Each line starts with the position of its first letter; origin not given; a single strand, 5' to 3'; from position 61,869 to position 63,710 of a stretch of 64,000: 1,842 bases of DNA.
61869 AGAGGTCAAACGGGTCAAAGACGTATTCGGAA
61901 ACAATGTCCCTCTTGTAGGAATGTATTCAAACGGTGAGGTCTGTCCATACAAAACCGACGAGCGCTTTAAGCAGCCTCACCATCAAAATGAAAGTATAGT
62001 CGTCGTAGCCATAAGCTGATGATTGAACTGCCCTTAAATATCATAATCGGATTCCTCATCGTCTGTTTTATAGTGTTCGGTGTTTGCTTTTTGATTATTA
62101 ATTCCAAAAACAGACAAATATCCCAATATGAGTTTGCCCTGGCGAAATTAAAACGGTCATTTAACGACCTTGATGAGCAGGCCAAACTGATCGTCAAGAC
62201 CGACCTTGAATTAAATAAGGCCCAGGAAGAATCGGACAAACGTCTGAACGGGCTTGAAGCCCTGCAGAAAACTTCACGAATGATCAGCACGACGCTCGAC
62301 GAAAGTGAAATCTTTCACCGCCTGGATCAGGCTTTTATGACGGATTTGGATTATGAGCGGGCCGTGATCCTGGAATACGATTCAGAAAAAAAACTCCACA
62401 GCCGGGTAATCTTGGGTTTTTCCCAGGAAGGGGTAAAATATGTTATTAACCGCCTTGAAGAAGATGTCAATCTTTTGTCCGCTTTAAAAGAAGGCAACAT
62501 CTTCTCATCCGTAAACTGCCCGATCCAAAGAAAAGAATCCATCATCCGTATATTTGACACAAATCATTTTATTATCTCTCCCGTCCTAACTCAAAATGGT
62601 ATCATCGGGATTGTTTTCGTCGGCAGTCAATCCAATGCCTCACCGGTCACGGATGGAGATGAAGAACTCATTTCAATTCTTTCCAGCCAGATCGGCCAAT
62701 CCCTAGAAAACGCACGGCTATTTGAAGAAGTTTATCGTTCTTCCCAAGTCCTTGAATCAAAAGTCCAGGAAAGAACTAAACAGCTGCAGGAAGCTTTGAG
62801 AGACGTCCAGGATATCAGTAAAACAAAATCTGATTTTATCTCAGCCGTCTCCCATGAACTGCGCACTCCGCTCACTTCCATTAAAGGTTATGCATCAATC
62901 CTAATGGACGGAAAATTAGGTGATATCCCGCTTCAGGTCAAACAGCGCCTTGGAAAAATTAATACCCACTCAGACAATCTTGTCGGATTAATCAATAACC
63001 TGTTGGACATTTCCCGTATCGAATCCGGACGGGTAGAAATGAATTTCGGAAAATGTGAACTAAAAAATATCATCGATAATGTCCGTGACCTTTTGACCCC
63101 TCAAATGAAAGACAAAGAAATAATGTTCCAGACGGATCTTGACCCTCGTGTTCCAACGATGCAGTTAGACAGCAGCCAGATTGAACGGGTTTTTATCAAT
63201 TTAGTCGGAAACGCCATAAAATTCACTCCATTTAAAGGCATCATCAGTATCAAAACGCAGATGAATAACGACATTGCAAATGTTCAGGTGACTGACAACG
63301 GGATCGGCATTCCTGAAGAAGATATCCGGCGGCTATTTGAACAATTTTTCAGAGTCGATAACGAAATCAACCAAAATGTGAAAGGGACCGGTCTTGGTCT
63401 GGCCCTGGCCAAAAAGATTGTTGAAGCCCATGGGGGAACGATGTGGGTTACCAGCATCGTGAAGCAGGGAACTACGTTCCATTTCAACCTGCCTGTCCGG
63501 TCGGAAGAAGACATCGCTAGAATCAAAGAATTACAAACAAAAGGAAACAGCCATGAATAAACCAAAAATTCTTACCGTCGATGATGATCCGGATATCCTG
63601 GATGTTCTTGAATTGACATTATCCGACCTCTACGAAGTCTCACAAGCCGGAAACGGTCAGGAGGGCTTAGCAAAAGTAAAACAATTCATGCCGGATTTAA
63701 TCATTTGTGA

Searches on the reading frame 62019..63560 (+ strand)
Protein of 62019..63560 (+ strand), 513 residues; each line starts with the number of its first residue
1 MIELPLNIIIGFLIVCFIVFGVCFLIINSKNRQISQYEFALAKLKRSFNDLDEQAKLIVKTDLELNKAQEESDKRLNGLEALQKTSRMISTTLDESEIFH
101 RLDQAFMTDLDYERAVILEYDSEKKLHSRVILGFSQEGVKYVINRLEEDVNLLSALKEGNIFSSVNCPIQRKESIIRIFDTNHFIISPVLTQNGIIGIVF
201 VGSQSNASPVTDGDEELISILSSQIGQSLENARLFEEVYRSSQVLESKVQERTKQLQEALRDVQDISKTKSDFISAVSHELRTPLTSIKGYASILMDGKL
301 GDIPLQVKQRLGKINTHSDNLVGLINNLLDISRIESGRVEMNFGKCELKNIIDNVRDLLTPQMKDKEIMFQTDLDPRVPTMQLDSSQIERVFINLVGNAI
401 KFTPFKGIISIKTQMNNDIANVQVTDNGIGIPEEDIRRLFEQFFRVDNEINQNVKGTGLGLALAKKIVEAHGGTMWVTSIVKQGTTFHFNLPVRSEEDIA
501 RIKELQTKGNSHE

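Call 84: search_protein_families(library=pfam, proteins=[window:62019-63560:+], max_evalue=0.00001)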
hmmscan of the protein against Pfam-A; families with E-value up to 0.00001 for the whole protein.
window:62019-63560:+ (513 aa): 2 families
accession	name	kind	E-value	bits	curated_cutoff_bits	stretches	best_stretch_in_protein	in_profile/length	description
PF02518.31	HATPase_c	-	6.8e-30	104.2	26.4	1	384-494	2-110/111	Histidine kinase-, DNA gyrase B-, and HSP90-like ATPase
PF00512.31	HisKA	-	3.6e-18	65.8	26.9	1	270-337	2-66/66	His Kinase A (phospho-acceptor) domain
